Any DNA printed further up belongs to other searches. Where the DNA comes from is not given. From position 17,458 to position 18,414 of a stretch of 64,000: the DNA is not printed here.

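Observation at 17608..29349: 11.7 kb translationally coupled operon: two giant T9SS adhesin-like proteins followed by two small double-FN3 proteins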

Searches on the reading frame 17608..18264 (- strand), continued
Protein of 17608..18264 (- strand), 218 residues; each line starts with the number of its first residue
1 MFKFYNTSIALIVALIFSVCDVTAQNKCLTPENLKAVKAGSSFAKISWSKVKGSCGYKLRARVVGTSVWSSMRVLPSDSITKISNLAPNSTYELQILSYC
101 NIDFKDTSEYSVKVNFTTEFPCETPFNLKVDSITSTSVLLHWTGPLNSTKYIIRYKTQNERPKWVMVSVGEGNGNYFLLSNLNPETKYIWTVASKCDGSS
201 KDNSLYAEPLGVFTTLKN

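Call 31: search_protein_families(library=pfam, proteins=[P0036, P0040, P0109, P0151, P0071, P0025, P0113, P0139], max_evalue=0.001)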
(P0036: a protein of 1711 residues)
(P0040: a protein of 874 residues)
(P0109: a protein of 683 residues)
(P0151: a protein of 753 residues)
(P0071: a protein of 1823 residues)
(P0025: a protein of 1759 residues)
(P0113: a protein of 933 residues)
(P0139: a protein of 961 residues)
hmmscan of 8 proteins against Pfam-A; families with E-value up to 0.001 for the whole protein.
P0036 (1711 aa): 11 families
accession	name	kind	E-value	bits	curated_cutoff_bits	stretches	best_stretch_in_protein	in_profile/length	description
PF00041.27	fn3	-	5.4e-127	414.7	25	15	1436-1517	1-82/84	Fibronectin type III domain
PF16656.11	Pur_ac_phosph_N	-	8.8e-34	116.4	30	0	643-691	55-93/93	Purple acid Phosphatase, N-terminal domain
PF25059.1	FN3_DSCAM-DSCAML_C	-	4.8e-26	91.4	39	0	932-979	34-80/89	DSCAM/DSCAML C-terminal Fn3-like domain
PF09294.16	Interfer-bind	-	2.1e-18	66.9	21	0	1003-1064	36-97/104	Interferon-alpha/beta receptor, fibronectin type III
PF25788.1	Ig_Rha78A_N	-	4.4e-13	49.8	27.4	0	935-978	55-101/105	Rha78A-like, N-terminal immunoglobulin domain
PF18962.6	Por_Secre_tail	-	3e-12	47.1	27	1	1634-1710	1-75/75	Secretion system C-terminal sorting domain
PF21605.3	CRLF2-like_D2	-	2.4e-09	37.6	27.3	0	1077-1144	3-70/94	Cytokine receptor-like factor 2-like, D2 domain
PF21910.2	GH85_C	-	4.3e-08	33.9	27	0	902-964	11-79/95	GH85 endohexosaminidases, C-terminal domain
PF24943.1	Fn3_Dep-1_2nd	-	1.6e-06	28.3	27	0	935-965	53-83/97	Dep-1 second Fn3-like domain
PF00754.31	F5_F8_type_C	-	0.00019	22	28.2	0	130-192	43-112/127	F5/8 type C domain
PF21471.3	Reelin_subrepeat-B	-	0.00092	19.4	27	0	349-365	60-76/127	Reelin subrepeat B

P0040 (874 aa): 9 families
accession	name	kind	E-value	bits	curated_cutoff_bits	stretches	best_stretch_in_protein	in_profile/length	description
PF00041.27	fn3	-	9e-77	253.8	25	8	501-584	3-83/84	Fibronectin type III domain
PF25788.1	Ig_Rha78A_N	-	2.2e-23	83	27.4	0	83-116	68-101/105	Rha78A-like, N-terminal immunoglobulin domain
PF25059.1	FN3_DSCAM-DSCAML_C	-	3.5e-20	72.6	39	0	56-116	22-82/89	DSCAM/DSCAML C-terminal Fn3-like domain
PF16383.10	DUF4992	-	1.3e-19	71.1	29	1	382-505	28-157/183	Domain of unknown function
PF16656.11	Pur_ac_phosph_N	-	2e-15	57.6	30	0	222-304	6-93/93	Purple acid Phosphatase, N-terminal domain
PF02019.24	WIF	-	4.5e-15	56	25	0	511-578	41-104/131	WIF domain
PF06051.17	DUF928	-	1.8e-12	47.9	26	0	740-783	79-119/184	Domain of Unknown Function (DUF928)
PF18962.6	Por_Secre_tail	-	1.2e-11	45.2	27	1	797-872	2-75/75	Secretion system C-terminal sorting domain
PF23089.2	ELAPOR1_C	-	7.6e-11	41.9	27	0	277-291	15-29/37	ELAPOR1-like, C-terminal domain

P0109 (683 aa): 6 families
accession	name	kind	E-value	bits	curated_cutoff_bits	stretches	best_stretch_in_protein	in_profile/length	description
PF00041.27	fn3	-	1.5e-36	124.9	25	5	129-205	3-79/84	Fibronectin type III domain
PF25059.1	FN3_DSCAM-DSCAML_C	-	9.1e-22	77.7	39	0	251-313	23-83/89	DSCAM/DSCAML C-terminal Fn3-like domain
PF18962.6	Por_Secre_tail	-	7.8e-15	55.4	27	1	605-673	1-67/75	Secretion system C-terminal sorting domain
PF21910.2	GH85_C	-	1.3e-11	45.2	27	0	325-373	11-57/95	GH85 endohexosaminidases, C-terminal domain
PF21605.3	CRLF2-like_D2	-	1.8e-08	34.8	27.3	0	436-499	25-90/94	Cytokine receptor-like factor 2-like, D2 domain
PF16383.10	DUF4992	-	2.7e-06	27.7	29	0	229-323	57-155/183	Domain of unknown function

P0151 (753 aa): 11 families
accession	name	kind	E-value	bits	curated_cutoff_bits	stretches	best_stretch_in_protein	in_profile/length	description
PF00041.27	fn3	-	6.4e-70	231.8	25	7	178-258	3-81/84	Fibronectin type III domain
PF16656.11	Pur_ac_phosph_N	-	9.5e-30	103.5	30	4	84-168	6-93/93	Purple acid Phosphatase, N-terminal domain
PF25788.1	Ig_Rha78A_N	-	8.4e-24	84.3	27.4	1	186-262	15-101/105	Rha78A-like, N-terminal immunoglobulin domain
PF25059.1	FN3_DSCAM-DSCAML_C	-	1.4e-22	80.3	39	0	393-442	22-69/89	DSCAM/DSCAML C-terminal Fn3-like domain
PF21605.3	CRLF2-like_D2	-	3.2e-17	62.8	27.3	1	10-63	26-86/94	Cytokine receptor-like factor 2-like, D2 domain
PF21910.2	GH85_C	-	5.7e-13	49.5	27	0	184-219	12-47/95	GH85 endohexosaminidases, C-terminal domain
PF16383.10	DUF4992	-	2.8e-09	37.4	29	0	78-112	49-84/183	Domain of unknown function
PF18962.6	Por_Secre_tail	-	5.5e-07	30.2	27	1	677-751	3-75/75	Secretion system C-terminal sorting domain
PF16655.11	PhoD_N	-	5.4e-06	27.3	30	0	31-53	57-79/90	PhoD-like phosphatase, N-terminal domain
PF16893.11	fn3_2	-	0.00033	21.2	27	0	79-101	3-25/89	Fibronectin type III domain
PF02019.24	WIF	-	0.00035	20.8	25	0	189-249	42-99/131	WIF domain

P0071 (1823 aa): 5 families
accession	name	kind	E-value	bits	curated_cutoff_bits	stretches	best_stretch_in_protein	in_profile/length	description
PF00041.27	fn3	-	1.5e-92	304.3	25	12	821-896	2-75/84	Fibronectin type III domain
PF21605.3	CRLF2-like_D2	-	8.5e-39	132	27.3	0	41-116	12-91/94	Cytokine receptor-like factor 2-like, D2 domain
PF06051.17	DUF928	-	7.7e-31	107.7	26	0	1142-1205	55-116/184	Domain of Unknown Function (DUF928)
PF25059.1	FN3_DSCAM-DSCAML_C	-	1.3e-22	80.4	39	0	849-906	22-79/89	DSCAM/DSCAML C-terminal Fn3-like domain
PF16893.11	fn3_2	-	0.00051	20.6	27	0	825-897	8-79/89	Fibronectin type III domain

P0025 (1759 aa): 11 families
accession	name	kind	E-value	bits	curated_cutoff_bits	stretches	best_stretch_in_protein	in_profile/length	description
PF00041.27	fn3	-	5e-163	530.2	25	18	582-651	3-72/84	Fibronectin type III domain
PF25059.1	FN3_DSCAM-DSCAML_C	-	9e-52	173.8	39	1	422-483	19-80/89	DSCAM/DSCAML C-terminal Fn3-like domain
PF16656.11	Pur_ac_phosph_N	-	1.3e-34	119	30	0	588-648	9-81/93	Purple acid Phosphatase, N-terminal domain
PF21605.3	CRLF2-like_D2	-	9.7e-30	103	27.3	1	595-649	16-71/94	Cytokine receptor-like factor 2-like, D2 domain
PF09294.16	Interfer-bind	-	7.2e-28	97.3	21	0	597-647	34-84/104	Interferon-alpha/beta receptor, fibronectin type III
PF21910.2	GH85_C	-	2.5e-12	47.5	27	0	592-629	16-54/95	GH85 endohexosaminidases, C-terminal domain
PF18962.6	Por_Secre_tail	-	3.5e-12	46.9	27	1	1682-1758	1-75/75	Secretion system C-terminal sorting domain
PF24943.1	Fn3_Dep-1_2nd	-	4.1e-09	36.6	27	0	1179-1216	59-95/97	Dep-1 second Fn3-like domain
PF16893.11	fn3_2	-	7.4e-08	32.9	27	0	218-288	8-81/89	Fibronectin type III domain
PF24942.1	Fn3_Dep-1_1st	-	4.3e-05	23.9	26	0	611-648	42-78/96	Dep-1 first Fn3-like domain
PF24946.1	Fn3_Dep-1_4th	-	0.00083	19.8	27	0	446-474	66-93/100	Dep-1 fourth Fn3-like domain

P0113 (933 aa): 11 families
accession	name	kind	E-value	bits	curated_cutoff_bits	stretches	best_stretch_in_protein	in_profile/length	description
PF00041.27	fn3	-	8.3e-71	234.7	25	8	481-558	2-79/84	Fibronectin type III domain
PF16656.11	Pur_ac_phosph_N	-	6.7e-22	78.3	30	0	757-839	4-93/93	Purple acid Phosphatase, N-terminal domain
PF25059.1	FN3_DSCAM-DSCAML_C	-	4.8e-21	75.3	39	0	49-113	21-85/89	DSCAM/DSCAML C-terminal Fn3-like domain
PF21605.3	CRLF2-like_D2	-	3.6e-15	56.3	27.3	0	26-90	4-69/94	Cytokine receptor-like factor 2-like, D2 domain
PF09294.16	Interfer-bind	-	8.9e-15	55.3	21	0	765-832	27-96/104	Interferon-alpha/beta receptor, fibronectin type III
PF06051.17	DUF928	-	5.5e-13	49.5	26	0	222-279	44-99/184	Domain of Unknown Function (DUF928)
PF16893.11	fn3_2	-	7.3e-12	45.7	27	0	389-457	3-74/89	Fibronectin type III domain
PF21910.2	GH85_C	-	1.1e-07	32.6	27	0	765-803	15-52/95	GH85 endohexosaminidases, C-terminal domain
PF25788.1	Ig_Rha78A_N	-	1.7e-07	31.9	27.4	0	702-747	55-101/105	Rha78A-like, N-terminal immunoglobulin domain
PF02019.24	WIF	-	8.5e-05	22.8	25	0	402-464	42-102/131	WIF domain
PF16383.10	DUF4992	-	0.00087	19.5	29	0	128-174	62-107/183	Domain of unknown function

P0139 (961 aa): 5 families
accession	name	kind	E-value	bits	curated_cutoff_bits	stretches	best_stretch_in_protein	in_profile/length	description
PF00041.27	fn3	-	5.1e-55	184.1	25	7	591-661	2-72/84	Fibronectin type III domain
PF25059.1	FN3_DSCAM-DSCAML_C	-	1.8e-23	83.1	39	0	127-202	4-77/89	DSCAM/DSCAML C-terminal Fn3-like domain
PF21605.3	CRLF2-like_D2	-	3.9e-19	69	27.3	1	213-291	4-84/94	Cytokine receptor-like factor 2-like, D2 domain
PF18962.6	Por_Secre_tail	-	2.6e-11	44.1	27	1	886-954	1-72/75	Secretion system C-terminal sorting domain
PF16656.11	Pur_ac_phosph_N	-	2.3e-06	28.5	30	0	542-586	57-93/93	Purple acid Phosphatase, N-terminal domain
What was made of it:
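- Closest known: FN3-array T9SS cargo. Same: They use the same Cys-bracketed FN3 module: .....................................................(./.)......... The F profile hits 21,882 such proteins, and 6 of 8 tested carry Por_Secre_tail (call 31).
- Their FN3 type is otherwise found in extracellular T9SS cargo (call 31).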

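Call 32: find_related_loci(query=A2, collection=metagenome_contigs, flank=10000)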
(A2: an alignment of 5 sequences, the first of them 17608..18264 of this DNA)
Query A2 (218 aa) in metagenome_contigs; peptide patterns used: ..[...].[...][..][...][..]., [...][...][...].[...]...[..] (x = any residue, [..] = any of these).
133 stretches matched a pattern; 1 encode a relative of the query (tblastn E <= 1e-3); 1 distinct loci.
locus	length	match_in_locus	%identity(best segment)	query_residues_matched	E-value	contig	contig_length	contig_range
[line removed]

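Call 55: predict_structure(alignment_id=A1)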
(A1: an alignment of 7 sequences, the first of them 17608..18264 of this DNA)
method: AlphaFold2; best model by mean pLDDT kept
length: 218 residues; sequences in the alignment: 7
mean_pLDDT: 83.0   pTM: 0.51
mean pLDDT of the five models: 83.0, 82.8, 81.4, 80.2, 79.5
residues with pLDDT >= 90: 102; 70-90: 69; 50-70: 36; < 50: 11
segments of 3 or more residues with pLDDT < 50: 18-25, 199-201
pLDDT, mean of each block of 10 residues (from residue 1): 64 57 60 88 87 91 93 92 84 93 82 86 84 97 80 89 83 79 95 73 78 94
secondary structure, 60 per line:
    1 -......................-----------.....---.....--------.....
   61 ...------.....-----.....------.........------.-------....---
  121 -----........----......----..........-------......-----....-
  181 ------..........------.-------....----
elements in order: H2-23 E35-39 E43-47 E56-63 E70-74 E80-84 E91-99 E114-117 E126-133 E138-143 E148-157 E165-170 E176-179 E187-196 E211-214

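Call 58: fold_search(model_id=the predicted structure, library=pdb)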
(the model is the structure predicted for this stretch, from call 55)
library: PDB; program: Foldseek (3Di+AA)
matches with E <= 10: 1931; with E <= 0.001: 848
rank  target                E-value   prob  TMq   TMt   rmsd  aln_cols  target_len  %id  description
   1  6xay_B                1.2e-13  1.00  0.49  0.42   6.0       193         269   19  Structure of a fragment of human fibronectin containing the 10th, 11th and 12th type III domains (released 2021-06-09)
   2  6xay_A                1.4e-13  1.00  0.50  0.42   5.8       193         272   20  Structure of a fragment of human fibronectin containing the 10th, 11th and 12th type III domains (released 2021-06-09)
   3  2jll                  2.0e-13  1.00  0.57  0.36   4.7       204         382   20  Crystal structure of NCAM2 IgIV-FN3II (released 2009-11-17)
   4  3t1w                  7.3e-13  1.00  0.52  0.35   5.2       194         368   19  Structure of the four-domain fragment Fn7B89 of oncofetal fibronectin (released 2012-03-21)
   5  5mya_B                9.5e-13  1.00  0.42  0.48  12.4       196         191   20  Homodimerization of Tie2 Fibronectin-like domains 1-3 in space group C2 (released 2017-04-26)
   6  4lxo_A                1.0e-12  1.00  0.44  0.52  10.5       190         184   21  Crystal structure of 9,10Fn3-elegantin chimera (released 2014-08-06)
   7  7e72_E                1.2e-12  1.00  0.44  0.48  11.8       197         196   21  Crystal structure of Tie2-agonistic antibody in complex with human Tie2 Fn2-3 (released 2021-11-10)
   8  3r8q                  1.7e-12  1.00  0.57  0.48   4.6       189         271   22  Structure of Fibronectin domain 12-14 (released 2012-04-11)
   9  6xay_C                2.2e-12  1.00  0.48  0.41   5.9       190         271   20  Structure of a fragment of human fibronectin containing the 10th, 11th and 12th type III domains (released 2021-06-09)
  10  3f7p_E                2.3e-12  1.00  0.44  0.45   7.2       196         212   21  Crystal structure of a complex between integrin beta4 and plectin (released 2009-03-10)
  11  9a3v_B                2.7e-12  1.00  0.53  0.61   5.0       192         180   20  Predicted model of tissue transglutaminase 2 (TG2) in complex with plasma fibronectin type III modules 14 and 15 (FNII (released 2024-02-02)
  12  5myb_A                2.8e-12  1.00  0.44  0.50  11.9       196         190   20  Homodimerization of Tie2 Fibronectin-like domains 2 and 3 in space group P21 (released 2017-04-26)
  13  5mya_A                3.6e-12  1.00  0.44  0.34  11.5       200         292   19  Homodimerization of Tie2 Fibronectin-like domains 1-3 in space group C2 (released 2017-04-26)
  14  5myb_B                5.0e-12  1.00  0.44  0.49  12.0       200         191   20  Homodimerization of Tie2 Fibronectin-like domains 2 and 3 in space group P21 (released 2017-04-26)
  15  7zcb_B                5.0e-12  1.00  0.39  0.43  11.4       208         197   19  Human Pikachurin/EGFLAM N-terminal Fibronectin-III (1-2) domains (released 2023-07-19)
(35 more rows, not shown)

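Call 88: list_cluster_members(proteins=[window:17608-18264:-, window:18269-18967:-, window:18967-24471:-, window:24472-29349:-])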
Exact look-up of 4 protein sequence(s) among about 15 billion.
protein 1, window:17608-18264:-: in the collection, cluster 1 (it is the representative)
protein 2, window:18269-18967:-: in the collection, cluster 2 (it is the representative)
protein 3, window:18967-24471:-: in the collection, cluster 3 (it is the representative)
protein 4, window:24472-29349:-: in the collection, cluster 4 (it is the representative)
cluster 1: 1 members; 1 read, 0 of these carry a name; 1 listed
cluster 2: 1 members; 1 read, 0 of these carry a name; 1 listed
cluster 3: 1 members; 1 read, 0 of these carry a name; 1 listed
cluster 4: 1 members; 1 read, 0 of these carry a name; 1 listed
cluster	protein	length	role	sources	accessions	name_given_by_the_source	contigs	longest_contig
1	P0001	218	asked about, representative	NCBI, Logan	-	-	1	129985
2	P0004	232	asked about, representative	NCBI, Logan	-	-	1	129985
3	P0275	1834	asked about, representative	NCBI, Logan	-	-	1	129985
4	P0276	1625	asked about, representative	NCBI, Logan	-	-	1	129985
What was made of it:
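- Checked: Public gene calls hold the same four proteins with identical ends (call 88).
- Tried and rejected: The public records hold no names for the four proteins (call 88).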
